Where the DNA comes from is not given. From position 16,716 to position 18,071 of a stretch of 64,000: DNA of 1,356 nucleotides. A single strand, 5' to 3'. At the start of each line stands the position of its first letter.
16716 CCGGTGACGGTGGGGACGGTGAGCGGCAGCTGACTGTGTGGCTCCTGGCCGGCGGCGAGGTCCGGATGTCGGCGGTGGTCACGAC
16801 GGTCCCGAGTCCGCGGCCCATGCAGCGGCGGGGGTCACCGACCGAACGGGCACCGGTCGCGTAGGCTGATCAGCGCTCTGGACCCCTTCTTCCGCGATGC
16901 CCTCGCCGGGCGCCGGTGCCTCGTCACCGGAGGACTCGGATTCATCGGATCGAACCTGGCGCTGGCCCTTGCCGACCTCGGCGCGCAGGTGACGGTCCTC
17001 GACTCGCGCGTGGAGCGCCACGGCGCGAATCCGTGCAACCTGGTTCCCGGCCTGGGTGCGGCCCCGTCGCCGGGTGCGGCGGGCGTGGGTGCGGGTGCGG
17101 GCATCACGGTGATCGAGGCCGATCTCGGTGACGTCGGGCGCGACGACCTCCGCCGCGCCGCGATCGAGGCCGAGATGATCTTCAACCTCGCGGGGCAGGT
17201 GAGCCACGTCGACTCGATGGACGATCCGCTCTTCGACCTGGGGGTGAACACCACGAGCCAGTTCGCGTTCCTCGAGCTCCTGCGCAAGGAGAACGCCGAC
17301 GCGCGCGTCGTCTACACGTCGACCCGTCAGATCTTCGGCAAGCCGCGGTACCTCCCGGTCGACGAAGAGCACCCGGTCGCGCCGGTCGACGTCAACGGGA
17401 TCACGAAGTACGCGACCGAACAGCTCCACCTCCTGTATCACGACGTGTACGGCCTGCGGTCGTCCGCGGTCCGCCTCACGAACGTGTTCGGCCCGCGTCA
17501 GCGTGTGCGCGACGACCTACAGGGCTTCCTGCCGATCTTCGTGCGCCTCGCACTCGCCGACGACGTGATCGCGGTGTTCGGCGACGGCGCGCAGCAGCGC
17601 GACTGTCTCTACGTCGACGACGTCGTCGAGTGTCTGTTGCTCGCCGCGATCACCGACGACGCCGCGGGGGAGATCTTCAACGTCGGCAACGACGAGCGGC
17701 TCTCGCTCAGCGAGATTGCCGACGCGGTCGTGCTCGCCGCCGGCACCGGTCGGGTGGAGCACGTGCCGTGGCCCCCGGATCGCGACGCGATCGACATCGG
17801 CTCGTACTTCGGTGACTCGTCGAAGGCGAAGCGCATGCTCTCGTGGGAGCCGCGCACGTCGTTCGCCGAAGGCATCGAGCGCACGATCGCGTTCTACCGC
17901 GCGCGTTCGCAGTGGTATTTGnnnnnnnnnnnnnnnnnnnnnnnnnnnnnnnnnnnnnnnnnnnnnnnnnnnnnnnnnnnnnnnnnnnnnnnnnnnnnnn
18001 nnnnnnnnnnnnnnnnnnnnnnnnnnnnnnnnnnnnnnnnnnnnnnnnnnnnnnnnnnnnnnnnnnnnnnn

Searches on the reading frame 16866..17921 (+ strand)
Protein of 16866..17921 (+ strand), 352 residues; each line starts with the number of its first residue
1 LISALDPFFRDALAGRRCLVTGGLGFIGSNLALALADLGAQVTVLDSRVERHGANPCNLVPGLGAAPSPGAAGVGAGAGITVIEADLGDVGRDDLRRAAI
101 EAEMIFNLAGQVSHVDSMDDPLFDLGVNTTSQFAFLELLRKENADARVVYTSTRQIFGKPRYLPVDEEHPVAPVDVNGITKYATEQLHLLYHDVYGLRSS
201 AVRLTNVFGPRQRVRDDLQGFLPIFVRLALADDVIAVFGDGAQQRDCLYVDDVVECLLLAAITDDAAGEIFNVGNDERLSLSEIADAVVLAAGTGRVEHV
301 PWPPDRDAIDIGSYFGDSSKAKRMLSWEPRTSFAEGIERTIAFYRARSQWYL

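Call 9: search_protein_families(library=pfam, proteins=[window:16866-17921:+])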
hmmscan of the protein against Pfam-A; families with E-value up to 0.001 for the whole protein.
window:16866-17921:+ (352 aa): 6 families
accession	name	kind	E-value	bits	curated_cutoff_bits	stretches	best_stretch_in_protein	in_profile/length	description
PF01370.27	Epimerase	-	5.7e-41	140.9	20.9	1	19-274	2-240/240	NAD dependent epimerase/dehydratase family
PF16363.11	GDP_Man_Dehyd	-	8.2e-38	131.1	27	1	19-340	1-332/332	GDP-mannose 4,6 dehydratase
PF04321.23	RmlD_sub_bind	-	1.2e-09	38.1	27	1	17-296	2-235/287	RmlD substrate binding domain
PF01073.25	3Beta_HSD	-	3e-08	33.5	22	1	19-261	1-229/280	3-beta hydroxysteroid dehydrogenase/isomerase family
PF07993.18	NAD_binding_4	-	2.4e-05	24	20.1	0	91-210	78-210/258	Male sterility protein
PF08659.16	KR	-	0.00094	19.6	22.6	0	19-63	4-48/180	KR domain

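Call 10: search_protein_families(library=ncbifam, proteins=[window:16866-17921:+])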
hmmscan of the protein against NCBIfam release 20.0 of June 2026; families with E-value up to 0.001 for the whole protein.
window:16866-17921:+ (352 aa): 24 families
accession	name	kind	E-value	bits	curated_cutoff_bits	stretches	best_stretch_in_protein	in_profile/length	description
TIGR01181.1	dTDP_gluc_dehyt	equivalog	6.4e-35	120.8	365.1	1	18-351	2-318/321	dTDP-glucose 4,6-dehydratase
TIGR04180.1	EDH_00030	hypoth_equivalog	9.3e-28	97.1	475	1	83-331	51-296/297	NAD-dependent 4,6-dehydratase LegB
TIGR01179.1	galE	equivalog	8.6e-26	90.5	262.3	1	18-332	2-312/332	UDP-glucose 4-epimerase GalE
NF011728.1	PRK15181.1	equivalog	2.1e-22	79.6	760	1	12-345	12-338/348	Vi polysaccharide biosynthesis UDP-N-acetylglucosaminuronic acid C-4 epimerase TviC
TIGR02197.1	heptose_epim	equivalog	1e-19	70.8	274.6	1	19-343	2-312/316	ADP-glyceromanno-heptose 6-epimerase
NF007582.0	PRK10217.1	equivalog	5e-18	65.3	698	1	16-351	2-338/355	dTDP-glucose 4,6-dehydratase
NF007490.0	PRK10084.1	subfamily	8e-17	61.3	649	1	167-350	157-340/361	dTDP-glucose 4,6-dehydratase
NF008360.0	PRK11150.1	equivalog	4.3e-12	45.9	452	1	148-305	111-267/310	ADP-glyceromanno-heptose 6-epimerase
TIGR02622.1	CDP_4_6_dhtase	equivalog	1.7e-11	43.9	278.45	1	14-346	3-332/352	CDP-glucose 4,6-dehydratase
NF007956.0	PRK10675.1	subfamily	4.8e-11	42.4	394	1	17-341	2-326/338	UDP-glucose 4-epimerase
NF042422.1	oxyalk_red_OleD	equivalog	3.6e-10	39.7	580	1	79-299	42-257/329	2-alkyl-3-oxoalkanoate reductase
NF043036.1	ErythonDh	equivalog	4e-10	39.4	325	1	18-187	3-159/321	D-erythronate dehydrogenase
TIGR01472.1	gmd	equivalog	1.3e-08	34.4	415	1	99-260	75-238/342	GDP-mannose 4,6-dehydratase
TIGR03466.1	HpnA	hypoth_equivalog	1.7e-08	33.7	367.65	0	17-47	2-32/327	hopanoid-associated sugar epimerase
NF042423.1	oxyalk_red_Shew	equivalog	3.8e-08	32.8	580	1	79-295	50-260/331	2-alkyl-3-oxoalkanoate reductase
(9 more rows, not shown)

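Call 11: search_solved_structures(query=window:16866-17921:+, max_evalue=1e-10)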
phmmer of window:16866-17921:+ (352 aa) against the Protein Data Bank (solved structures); distinct sequences matched with E-value up to 1e-10: 63 (the best 60 are shown).
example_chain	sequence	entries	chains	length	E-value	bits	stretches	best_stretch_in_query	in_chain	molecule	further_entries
4zrm_A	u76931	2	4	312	1e-32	117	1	102-346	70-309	UDP-glucose 4-epimerase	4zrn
7ys8_A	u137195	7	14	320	1.6e-31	113.1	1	17-347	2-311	UDP-glucose 4-epimerase | UDP-glucose 4-epimerase along with EC 5.1.3.2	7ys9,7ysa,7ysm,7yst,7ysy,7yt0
2hun_A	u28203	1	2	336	9.1e-30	107.3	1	16-350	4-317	336aa long hypothetical dTDP-glucose 4,6-dehydratase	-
6pmh_A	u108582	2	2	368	6.7e-29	104.5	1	85-345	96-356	UDP-glucose 4-epimerase related protein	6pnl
3icp_A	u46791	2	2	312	1.9e-28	103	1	97-341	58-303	NAD-dependent epimerase/dehydratase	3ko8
3aw9_A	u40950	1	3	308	3e-28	102.3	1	97-341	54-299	NAD-dependent epimerase/dehydratase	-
9rl0_E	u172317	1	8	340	4.1e-27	98.6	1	91-343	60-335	CDP-tyvelose 2-epimerase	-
6bwl_A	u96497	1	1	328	1.5e-26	96.8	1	103-343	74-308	Pal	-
4m55_A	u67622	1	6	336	3.8e-26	95.4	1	92-349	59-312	UDP-glucuronic acid decarboxylase 1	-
2b69_A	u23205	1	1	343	1.1e-25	93.9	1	92-349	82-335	UDP-glucuronate decarboxylase 1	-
4gll_A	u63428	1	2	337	1.3e-25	93.7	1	92-349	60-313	UDP-glucuronic acid decarboxylase 1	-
4lk3_A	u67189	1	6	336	1.3e-25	93.7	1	92-349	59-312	UDP-glucuronic acid decarboxylase 1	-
10ke_A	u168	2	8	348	6e-25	91.5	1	16-344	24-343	Capsular polysaccharide biosynthesis protein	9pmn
6bi4_A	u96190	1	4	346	6.1e-25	91.4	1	101-351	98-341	dTDP-glucose 4,6-dehydratase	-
1r6d_A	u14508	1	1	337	4.7e-24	88.5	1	17-351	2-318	TDP-glucose-4,6-dehydratase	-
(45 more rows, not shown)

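Call 24: search_solved_structures(query=window:16866-17921:+, max_evalue=1e-25, show_alignments=4)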
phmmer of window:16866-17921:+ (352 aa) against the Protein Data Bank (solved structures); distinct sequences matched with E-value up to 1e-25: 9.
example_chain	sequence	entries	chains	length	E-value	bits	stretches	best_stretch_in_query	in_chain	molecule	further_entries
4zrm_A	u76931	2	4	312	1e-32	117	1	102-346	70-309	UDP-glucose 4-epimerase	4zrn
7ys8_A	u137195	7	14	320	1.6e-31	113.1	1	17-347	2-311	UDP-glucose 4-epimerase | UDP-glucose 4-epimerase along with EC 5.1.3.2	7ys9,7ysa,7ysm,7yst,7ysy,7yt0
2hun_A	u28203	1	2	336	9.1e-30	107.3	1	16-350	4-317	336aa long hypothetical dTDP-glucose 4,6-dehydratase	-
6pmh_A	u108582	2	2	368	6.7e-29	104.5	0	85-345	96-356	UDP-glucose 4-epimerase related protein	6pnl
3icp_A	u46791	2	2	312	1.9e-28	103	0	97-341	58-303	NAD-dependent epimerase/dehydratase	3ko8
3aw9_A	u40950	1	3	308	3e-28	102.3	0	97-341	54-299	NAD-dependent epimerase/dehydratase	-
9rl0_E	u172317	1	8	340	4.1e-27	98.6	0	91-343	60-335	CDP-tyvelose 2-epimerase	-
6bwl_A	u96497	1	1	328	1.5e-26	96.8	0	103-343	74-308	Pal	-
4m55_A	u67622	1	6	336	3.8e-26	95.4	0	92-349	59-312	UDP-glucuronic acid decarboxylase 1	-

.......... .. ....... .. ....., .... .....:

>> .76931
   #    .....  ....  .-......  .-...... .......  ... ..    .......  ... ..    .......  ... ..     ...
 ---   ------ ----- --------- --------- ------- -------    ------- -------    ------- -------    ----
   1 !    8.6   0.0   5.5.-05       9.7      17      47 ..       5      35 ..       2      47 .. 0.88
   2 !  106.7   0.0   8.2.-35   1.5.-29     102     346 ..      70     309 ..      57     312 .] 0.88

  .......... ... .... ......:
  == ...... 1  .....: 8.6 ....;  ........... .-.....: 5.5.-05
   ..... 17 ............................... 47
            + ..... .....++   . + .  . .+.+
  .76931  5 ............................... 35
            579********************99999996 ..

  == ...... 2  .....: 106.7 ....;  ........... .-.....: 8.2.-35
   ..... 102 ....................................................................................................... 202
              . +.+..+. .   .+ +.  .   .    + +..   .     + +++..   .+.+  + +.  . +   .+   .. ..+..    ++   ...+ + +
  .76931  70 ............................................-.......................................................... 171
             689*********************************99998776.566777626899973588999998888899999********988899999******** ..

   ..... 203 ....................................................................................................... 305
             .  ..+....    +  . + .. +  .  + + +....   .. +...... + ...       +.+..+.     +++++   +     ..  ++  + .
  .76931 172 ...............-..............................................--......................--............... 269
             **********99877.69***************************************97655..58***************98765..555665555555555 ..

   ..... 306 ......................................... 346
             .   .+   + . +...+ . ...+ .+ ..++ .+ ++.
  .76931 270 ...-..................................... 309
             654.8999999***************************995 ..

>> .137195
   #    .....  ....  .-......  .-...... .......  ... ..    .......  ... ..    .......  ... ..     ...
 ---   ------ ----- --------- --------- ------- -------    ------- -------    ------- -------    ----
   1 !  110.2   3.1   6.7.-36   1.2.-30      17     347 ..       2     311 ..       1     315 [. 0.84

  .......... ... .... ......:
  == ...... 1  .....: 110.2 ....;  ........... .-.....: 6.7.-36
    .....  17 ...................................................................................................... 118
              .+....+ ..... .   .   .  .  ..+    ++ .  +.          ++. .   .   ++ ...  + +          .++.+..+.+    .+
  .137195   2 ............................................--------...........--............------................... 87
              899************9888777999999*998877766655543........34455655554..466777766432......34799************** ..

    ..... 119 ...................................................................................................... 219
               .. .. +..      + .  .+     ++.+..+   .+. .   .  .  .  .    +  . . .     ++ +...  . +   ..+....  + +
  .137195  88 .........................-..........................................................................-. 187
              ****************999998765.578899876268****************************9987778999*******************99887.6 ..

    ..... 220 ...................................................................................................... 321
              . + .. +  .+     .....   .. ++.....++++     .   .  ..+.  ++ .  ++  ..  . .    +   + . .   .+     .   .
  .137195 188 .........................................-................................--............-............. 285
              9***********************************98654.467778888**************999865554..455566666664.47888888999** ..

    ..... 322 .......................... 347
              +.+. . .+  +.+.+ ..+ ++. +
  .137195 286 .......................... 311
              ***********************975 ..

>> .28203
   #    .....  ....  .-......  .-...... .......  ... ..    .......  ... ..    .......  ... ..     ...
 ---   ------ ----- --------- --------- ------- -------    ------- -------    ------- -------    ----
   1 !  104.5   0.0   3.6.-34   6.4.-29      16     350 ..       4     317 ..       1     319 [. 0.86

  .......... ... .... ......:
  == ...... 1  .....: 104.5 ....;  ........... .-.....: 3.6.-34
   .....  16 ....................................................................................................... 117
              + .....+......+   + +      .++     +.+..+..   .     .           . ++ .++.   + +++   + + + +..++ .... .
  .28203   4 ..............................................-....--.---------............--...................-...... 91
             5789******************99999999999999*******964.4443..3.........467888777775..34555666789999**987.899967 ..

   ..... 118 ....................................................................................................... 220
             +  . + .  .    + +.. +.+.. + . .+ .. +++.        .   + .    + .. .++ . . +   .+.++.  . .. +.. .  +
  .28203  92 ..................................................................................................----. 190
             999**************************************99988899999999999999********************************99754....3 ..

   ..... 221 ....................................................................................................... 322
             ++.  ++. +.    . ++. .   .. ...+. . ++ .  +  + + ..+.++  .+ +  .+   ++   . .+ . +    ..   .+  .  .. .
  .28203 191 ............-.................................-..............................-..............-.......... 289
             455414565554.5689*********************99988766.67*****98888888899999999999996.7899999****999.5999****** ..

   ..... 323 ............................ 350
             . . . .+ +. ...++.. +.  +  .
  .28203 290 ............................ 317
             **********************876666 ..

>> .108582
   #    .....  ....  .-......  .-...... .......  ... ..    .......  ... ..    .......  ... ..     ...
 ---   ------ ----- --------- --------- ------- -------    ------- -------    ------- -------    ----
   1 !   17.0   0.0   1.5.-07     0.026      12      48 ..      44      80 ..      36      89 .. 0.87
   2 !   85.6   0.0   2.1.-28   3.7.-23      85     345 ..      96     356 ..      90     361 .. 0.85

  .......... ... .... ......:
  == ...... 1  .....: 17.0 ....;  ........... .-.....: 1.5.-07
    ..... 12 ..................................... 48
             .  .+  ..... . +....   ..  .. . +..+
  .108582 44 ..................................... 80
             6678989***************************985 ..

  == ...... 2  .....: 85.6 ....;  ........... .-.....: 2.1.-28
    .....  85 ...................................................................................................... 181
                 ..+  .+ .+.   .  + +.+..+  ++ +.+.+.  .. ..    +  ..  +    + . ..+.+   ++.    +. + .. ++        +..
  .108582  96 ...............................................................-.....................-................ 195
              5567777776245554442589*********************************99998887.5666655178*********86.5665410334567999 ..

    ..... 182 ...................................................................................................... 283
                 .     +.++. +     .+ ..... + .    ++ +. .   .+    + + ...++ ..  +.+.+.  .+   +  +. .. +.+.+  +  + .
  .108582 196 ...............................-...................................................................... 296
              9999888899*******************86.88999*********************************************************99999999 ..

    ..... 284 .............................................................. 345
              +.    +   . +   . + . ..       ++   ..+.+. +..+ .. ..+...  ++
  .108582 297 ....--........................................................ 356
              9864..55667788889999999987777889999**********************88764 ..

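Call 77: search_solved_structures(query=A6, max_evalue=1e-30, show_alignments=1)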
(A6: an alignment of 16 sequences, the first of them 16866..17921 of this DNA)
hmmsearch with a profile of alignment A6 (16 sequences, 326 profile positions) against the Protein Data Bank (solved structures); distinct sequences matched with E-value up to 1e-30: 45.
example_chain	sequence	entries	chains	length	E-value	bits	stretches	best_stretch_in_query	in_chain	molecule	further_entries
4zrm_A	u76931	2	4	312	1.4e-58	201.7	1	7-321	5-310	UDP-glucose 4-epimerase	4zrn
2hun_A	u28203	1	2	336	2.2e-52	181.3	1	5-324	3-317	336aa long hypothetical dTDP-glucose 4,6-dehydratase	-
7ys8_A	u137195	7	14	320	5.7e-52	180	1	7-322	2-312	UDP-glucose 4-epimerase | UDP-glucose 4-epimerase along with EC 5.1.3.2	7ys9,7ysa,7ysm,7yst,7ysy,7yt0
9rl0_E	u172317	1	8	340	1.1e-51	179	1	7-319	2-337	CDP-tyvelose 2-epimerase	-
1orr_A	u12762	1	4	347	1e-50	175.9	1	7-319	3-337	CDP-tyvelose-2-epimerase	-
6bwl_A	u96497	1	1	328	1.1e-50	175.8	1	7-319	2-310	Pal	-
6wjb_A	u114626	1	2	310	1.7e-47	165.3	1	4-313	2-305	NAD-dependent epimerase/dehydratase family protein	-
6bi4_A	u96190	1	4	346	1.8e-47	165.2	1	6-325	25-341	dTDP-glucose 4,6-dehydratase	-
6wj9_A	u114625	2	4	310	2.2e-47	164.9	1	4-313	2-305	NAD-dependent epimerase/dehydratase family protein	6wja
4m55_A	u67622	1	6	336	2.7e-47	164.6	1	6-323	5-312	UDP-glucuronic acid decarboxylase 1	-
4lk3_A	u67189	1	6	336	3.9e-47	164.1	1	6-323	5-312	UDP-glucuronic acid decarboxylase 1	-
4gll_A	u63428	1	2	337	6.5e-47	163.4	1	5-323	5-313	UDP-glucuronic acid decarboxylase 1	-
2b69_A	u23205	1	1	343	6.9e-47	163.3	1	5-323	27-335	UDP-glucuronate decarboxylase 1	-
6pmh_A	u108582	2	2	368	1.2e-46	162.4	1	2-321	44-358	UDP-glucose 4-epimerase related protein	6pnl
6dnt_A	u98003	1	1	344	2.5e-46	161.5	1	4-320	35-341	NAD-dependent epimerase/dehydratase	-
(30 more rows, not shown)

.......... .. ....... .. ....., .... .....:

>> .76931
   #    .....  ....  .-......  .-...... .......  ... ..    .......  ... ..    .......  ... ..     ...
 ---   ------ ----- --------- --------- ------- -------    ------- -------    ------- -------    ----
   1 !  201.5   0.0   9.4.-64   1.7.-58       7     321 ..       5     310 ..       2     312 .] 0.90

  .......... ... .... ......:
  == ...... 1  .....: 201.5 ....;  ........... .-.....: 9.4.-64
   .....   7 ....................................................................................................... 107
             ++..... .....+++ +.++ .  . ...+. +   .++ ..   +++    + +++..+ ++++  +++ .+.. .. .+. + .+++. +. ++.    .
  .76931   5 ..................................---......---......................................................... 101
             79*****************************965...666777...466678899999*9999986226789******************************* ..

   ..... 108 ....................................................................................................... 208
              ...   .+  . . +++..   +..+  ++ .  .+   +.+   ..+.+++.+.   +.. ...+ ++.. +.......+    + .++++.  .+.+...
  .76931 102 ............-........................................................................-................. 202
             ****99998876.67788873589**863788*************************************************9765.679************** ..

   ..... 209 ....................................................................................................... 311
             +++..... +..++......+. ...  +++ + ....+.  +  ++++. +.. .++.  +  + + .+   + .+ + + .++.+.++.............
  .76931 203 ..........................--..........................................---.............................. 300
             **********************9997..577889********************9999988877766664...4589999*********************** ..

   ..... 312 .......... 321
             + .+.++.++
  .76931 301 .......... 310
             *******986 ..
